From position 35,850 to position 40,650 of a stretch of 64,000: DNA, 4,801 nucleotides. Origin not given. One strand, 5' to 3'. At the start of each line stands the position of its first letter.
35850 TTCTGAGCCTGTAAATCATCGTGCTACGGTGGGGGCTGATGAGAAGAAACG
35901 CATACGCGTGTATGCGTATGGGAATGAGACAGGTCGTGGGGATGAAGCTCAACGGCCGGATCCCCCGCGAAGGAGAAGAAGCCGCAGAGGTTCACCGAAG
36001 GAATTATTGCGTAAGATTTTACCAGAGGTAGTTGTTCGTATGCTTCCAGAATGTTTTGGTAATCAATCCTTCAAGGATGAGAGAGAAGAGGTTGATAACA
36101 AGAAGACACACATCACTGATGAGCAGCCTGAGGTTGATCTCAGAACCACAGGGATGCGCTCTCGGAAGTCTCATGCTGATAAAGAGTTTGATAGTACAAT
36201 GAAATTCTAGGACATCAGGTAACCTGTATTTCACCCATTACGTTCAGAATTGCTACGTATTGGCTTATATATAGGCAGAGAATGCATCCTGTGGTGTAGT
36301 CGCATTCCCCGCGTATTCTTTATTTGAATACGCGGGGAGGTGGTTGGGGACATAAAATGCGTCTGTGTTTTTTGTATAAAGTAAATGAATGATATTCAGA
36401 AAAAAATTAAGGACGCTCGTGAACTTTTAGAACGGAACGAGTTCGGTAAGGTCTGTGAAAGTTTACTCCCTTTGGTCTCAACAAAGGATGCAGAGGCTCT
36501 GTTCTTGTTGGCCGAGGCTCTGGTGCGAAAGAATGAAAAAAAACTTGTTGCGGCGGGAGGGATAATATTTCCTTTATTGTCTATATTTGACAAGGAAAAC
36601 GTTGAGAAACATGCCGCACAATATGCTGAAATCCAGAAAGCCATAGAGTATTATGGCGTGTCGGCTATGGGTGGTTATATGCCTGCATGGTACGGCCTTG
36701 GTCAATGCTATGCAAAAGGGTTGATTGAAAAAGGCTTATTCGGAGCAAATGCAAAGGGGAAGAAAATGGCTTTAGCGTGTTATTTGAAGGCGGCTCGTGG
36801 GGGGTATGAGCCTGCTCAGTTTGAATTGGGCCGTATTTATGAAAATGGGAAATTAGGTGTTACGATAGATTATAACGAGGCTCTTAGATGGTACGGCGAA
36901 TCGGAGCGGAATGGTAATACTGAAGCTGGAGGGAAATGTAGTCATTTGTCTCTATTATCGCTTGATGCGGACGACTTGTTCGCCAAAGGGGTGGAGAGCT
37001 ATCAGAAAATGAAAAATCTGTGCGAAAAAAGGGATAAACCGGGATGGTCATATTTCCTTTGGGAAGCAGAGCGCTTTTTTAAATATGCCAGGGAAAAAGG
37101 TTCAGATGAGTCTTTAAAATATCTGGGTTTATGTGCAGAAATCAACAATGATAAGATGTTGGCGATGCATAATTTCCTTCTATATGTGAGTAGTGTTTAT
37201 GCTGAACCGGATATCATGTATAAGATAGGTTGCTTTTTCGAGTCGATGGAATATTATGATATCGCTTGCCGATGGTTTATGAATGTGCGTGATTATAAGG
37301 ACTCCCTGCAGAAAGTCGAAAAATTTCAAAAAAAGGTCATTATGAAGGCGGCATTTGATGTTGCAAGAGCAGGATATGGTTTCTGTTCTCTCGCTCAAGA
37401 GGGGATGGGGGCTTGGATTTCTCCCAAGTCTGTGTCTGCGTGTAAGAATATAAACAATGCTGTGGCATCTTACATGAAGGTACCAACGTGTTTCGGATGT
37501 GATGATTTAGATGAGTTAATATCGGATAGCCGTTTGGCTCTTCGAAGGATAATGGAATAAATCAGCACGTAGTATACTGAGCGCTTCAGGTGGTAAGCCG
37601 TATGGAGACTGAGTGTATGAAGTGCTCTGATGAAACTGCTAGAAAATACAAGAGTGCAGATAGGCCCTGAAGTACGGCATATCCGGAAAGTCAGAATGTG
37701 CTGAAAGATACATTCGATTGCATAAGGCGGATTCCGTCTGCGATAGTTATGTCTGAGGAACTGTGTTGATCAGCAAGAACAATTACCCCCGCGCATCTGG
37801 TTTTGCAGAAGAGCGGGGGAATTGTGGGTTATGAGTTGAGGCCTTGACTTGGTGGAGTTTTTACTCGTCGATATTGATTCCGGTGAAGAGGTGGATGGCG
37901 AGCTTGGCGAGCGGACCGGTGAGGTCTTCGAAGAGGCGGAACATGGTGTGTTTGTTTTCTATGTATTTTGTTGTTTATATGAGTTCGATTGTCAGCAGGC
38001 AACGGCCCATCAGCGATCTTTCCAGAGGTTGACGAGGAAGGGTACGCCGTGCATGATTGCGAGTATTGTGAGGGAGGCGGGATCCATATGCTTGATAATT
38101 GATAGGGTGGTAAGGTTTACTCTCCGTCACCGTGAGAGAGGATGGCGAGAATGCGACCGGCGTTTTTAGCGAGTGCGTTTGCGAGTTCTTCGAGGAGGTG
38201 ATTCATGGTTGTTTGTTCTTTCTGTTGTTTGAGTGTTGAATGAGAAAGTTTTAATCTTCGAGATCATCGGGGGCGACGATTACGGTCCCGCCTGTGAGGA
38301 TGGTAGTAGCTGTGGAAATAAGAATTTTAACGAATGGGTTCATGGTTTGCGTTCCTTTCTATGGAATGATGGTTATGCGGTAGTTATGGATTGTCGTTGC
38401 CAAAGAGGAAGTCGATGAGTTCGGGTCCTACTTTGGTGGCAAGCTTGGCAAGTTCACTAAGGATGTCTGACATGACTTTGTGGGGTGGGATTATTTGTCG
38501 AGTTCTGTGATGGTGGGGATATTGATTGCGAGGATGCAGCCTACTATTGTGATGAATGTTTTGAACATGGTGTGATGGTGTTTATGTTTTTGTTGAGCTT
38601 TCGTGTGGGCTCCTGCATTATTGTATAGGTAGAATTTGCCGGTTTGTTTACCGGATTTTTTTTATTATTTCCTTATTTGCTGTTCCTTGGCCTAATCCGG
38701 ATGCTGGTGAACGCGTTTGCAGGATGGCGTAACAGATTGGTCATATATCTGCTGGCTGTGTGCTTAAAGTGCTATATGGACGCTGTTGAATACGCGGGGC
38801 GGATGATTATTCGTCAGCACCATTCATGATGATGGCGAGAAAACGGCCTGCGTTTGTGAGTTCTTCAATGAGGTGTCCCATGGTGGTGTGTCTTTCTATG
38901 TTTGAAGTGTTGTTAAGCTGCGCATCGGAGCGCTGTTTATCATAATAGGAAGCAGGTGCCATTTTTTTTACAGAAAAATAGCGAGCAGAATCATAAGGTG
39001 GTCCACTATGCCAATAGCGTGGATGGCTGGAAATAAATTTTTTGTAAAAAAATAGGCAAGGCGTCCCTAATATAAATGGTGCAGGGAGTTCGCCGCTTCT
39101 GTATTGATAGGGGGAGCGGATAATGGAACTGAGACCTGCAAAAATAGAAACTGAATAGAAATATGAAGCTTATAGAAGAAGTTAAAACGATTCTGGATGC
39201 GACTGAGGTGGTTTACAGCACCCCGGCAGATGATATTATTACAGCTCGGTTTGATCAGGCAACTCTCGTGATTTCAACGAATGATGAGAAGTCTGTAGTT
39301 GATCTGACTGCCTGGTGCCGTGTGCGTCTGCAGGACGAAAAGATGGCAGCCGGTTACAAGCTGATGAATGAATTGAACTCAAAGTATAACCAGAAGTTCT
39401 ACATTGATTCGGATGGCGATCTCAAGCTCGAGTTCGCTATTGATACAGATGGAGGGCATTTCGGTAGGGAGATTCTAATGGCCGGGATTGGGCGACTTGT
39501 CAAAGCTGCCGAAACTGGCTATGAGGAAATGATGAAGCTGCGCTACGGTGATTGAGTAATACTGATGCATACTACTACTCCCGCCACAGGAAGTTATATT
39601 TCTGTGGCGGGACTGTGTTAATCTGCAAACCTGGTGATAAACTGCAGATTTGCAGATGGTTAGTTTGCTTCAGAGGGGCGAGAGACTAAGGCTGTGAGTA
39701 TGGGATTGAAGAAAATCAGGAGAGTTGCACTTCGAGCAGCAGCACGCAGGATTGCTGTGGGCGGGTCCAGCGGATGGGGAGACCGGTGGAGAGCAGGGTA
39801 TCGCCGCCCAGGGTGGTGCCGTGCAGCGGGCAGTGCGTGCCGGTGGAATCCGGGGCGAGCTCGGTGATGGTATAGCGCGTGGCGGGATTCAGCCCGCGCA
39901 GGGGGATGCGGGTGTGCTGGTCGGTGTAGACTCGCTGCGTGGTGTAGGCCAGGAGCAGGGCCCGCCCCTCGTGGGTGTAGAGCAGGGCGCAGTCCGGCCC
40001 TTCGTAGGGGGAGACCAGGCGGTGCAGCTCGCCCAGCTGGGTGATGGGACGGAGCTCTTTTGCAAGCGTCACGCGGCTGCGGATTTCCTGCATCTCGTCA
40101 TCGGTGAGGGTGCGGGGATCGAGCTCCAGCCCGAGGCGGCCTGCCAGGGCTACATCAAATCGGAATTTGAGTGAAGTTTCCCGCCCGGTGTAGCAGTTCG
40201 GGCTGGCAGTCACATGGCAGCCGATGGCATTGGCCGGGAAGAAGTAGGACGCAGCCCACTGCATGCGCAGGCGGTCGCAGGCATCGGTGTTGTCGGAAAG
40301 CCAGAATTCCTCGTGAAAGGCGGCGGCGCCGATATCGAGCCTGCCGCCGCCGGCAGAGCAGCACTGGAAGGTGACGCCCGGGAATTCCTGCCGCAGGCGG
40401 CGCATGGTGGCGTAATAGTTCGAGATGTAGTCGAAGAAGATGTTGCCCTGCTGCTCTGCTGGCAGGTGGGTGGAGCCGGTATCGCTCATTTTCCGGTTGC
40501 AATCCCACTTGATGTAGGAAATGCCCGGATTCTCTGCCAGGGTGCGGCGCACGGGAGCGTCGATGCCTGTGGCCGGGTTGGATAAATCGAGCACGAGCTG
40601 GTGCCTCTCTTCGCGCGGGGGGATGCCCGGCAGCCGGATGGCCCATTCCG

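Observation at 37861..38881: Hidden array of 7-8 micro-peptide genes alternating hydrophobic and paralogous amphipathic types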

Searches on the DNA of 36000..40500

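Call 7: search_rna_families(source=window, start=36000, end=40500, threshold=evalue, max_evalue=1)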
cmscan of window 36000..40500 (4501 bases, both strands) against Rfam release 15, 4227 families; matches with E-value up to 1: 0.
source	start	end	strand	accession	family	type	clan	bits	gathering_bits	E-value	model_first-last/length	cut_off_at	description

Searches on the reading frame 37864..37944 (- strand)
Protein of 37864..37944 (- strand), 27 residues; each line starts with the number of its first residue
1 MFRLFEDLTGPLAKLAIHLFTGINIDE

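Call 24: search_protein_families(library=pfam, proteins=[window:37864-37944:-], max_evalue=10)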
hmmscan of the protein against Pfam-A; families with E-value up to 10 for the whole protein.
seq(27 aa): 0 families

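Call 25: search_protein_families(library=ncbifam, proteins=[window:37864-37944:-], max_evalue=10)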
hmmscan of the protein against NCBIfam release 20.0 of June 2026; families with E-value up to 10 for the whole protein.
seq(27 aa): 0 families

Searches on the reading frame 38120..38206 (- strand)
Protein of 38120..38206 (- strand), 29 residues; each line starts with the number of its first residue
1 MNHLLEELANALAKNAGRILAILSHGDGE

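Call 11: list_cluster_members(proteins=[window:38120-38206:-, window:38254-38343:-, window:38387-38473:-, window:38810-38962:-, window:37864-37944:-, window:38013-38087:-, window:38494-38568:-])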
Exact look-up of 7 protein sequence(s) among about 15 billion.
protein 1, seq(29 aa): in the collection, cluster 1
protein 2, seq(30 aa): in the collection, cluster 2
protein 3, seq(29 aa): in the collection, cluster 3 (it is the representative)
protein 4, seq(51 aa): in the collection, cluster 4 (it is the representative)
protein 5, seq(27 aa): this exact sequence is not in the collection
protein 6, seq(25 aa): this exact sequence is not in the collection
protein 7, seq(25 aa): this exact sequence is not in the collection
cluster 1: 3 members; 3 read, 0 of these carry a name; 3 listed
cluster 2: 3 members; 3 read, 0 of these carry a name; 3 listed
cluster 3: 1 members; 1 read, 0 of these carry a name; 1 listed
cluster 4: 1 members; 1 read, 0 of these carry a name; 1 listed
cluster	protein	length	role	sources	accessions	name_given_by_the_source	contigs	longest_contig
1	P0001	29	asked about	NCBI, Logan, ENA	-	-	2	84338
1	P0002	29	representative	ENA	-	-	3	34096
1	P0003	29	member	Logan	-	-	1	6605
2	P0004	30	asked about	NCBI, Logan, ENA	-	-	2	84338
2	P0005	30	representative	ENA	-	-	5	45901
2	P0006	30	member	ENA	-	-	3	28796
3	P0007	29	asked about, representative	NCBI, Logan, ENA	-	-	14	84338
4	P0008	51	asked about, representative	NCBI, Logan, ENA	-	-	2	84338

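Call 14: find_encoding_contigs(protein=P0005, flank=6000, max_places=10)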
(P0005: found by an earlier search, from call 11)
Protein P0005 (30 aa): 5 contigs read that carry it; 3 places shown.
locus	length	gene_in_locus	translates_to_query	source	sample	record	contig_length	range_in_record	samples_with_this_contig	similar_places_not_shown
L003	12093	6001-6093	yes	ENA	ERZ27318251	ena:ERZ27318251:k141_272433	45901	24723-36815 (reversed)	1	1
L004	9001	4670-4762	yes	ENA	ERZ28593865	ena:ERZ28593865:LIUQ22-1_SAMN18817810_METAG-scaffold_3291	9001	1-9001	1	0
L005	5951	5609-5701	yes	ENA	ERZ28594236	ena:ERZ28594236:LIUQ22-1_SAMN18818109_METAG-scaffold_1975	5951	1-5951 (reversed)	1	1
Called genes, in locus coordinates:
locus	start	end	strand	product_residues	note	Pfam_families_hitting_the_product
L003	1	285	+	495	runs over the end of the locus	PF08238:Sel1 (faint)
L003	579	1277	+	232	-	PF01027:Bax1-I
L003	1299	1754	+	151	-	PF01424:R3H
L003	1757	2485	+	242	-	-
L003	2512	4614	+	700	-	PF16875:Glyco_hydro_36N, PF02065:Melibiase, PF16874:Glyco_hydro_36C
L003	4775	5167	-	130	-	PF10722:YbjN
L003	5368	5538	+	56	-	-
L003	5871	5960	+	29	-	-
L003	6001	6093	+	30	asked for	-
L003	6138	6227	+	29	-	-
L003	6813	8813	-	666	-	PF00350:Dynamin_N, PF01926:MMR_HSR1 (faint)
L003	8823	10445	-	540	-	-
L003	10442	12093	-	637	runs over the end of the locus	PF01926:MMR_HSR1, PF00350:Dynamin_N, PF00009:GTP_EFTU (weak)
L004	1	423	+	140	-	?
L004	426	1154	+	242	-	-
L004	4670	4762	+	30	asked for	-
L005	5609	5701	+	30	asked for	-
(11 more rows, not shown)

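Call 15: find_encoding_contigs(protein=P0006, flank=6000, max_places=10)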
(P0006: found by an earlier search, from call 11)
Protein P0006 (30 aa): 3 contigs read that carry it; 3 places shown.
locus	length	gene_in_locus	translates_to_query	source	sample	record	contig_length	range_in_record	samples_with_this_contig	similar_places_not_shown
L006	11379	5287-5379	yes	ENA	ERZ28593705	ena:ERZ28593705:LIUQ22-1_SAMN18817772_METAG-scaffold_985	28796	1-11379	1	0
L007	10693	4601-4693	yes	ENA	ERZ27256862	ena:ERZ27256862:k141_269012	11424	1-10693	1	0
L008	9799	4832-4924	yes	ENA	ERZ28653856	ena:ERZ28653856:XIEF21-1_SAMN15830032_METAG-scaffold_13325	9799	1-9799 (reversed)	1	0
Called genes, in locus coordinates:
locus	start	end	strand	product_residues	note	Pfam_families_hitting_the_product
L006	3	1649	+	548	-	?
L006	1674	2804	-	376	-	-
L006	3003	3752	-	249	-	-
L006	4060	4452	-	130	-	PF10722:YbjN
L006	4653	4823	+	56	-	-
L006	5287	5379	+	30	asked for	-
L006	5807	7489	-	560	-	-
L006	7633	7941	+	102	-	-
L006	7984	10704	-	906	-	PF00350:Dynamin_N, PF01926:MMR_HSR1 (faint)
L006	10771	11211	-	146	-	PF12796:Ank_2, PF13637:Ank_4, PF24521:Ank_KRIT1 (weak), PF13857:Ank_5, PF00023:Ank (weak), PF13637:Ank_4 (weak), PF12796:Ank_2 (weak), PF13857:Ank_5 (weak), +1 more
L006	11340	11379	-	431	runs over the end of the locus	PF04286:DUF445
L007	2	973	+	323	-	?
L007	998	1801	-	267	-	-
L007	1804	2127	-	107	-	-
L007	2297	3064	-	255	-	PF08238:Sel1, PF12796:Ank_2 (faint), PF08238:Sel1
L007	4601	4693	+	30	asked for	-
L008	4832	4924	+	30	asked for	-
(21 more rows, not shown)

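Call 24: search_protein_families(library=pfam, proteins=[window:38120-38206:-], max_evalue=10)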
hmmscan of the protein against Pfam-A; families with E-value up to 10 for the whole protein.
seq(29 aa): 0 families

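Call 25: search_protein_families(library=ncbifam, proteins=[window:38120-38206:-], max_evalue=10)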
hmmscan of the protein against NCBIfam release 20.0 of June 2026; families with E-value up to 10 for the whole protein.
seq(29 aa): 0 families

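Call 30: find_related_loci(query=A1, collection=metagenome_contigs, flank=4000)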
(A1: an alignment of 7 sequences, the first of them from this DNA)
Query A1 (29 aa) in metagenome_contigs; peptide patterns used: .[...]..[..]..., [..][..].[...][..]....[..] (x = any residue, [..] = any of these).
345 stretches matched a pattern; 1 encode a relative of the query (tblastn E <= 1e-3); 1 distinct loci.
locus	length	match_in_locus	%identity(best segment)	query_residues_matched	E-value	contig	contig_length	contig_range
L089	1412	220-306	97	1-29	8e-16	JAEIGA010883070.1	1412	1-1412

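Call 51: find_related_loci(query=A1, collection=viral_contigs, flank=4000)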
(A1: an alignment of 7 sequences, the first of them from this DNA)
Query A1 (29 aa) in viral_contigs; peptide patterns used: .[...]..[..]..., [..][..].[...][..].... (x = any residue, [..] = any of these).
28 stretches matched a pattern, but none encodes a relative of the query by tblastn (E <= 1e-3).

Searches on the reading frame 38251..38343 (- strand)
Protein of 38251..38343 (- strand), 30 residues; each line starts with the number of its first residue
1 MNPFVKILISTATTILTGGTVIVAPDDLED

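Call 24: search_protein_families(library=pfam, proteins=[window:38254-38343:-], max_evalue=10)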
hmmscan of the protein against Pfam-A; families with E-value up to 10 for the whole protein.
seq(30 aa): 0 families

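Call 25: search_protein_families(library=ncbifam, proteins=[window:38254-38343:-], max_evalue=10)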
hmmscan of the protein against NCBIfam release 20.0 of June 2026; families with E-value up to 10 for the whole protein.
seq(30 aa): 0 families

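Call 48: search_protein_representatives(protein=window:38251-38343:-)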
Query: 30 residues. Proteins with E-value up to 0.001 (for the whole library): 1; up to 1e-10: 0; up to 1e-30: 0. The best 1 are listed.
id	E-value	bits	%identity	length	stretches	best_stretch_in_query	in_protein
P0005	1.6e-09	50.7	93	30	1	1-30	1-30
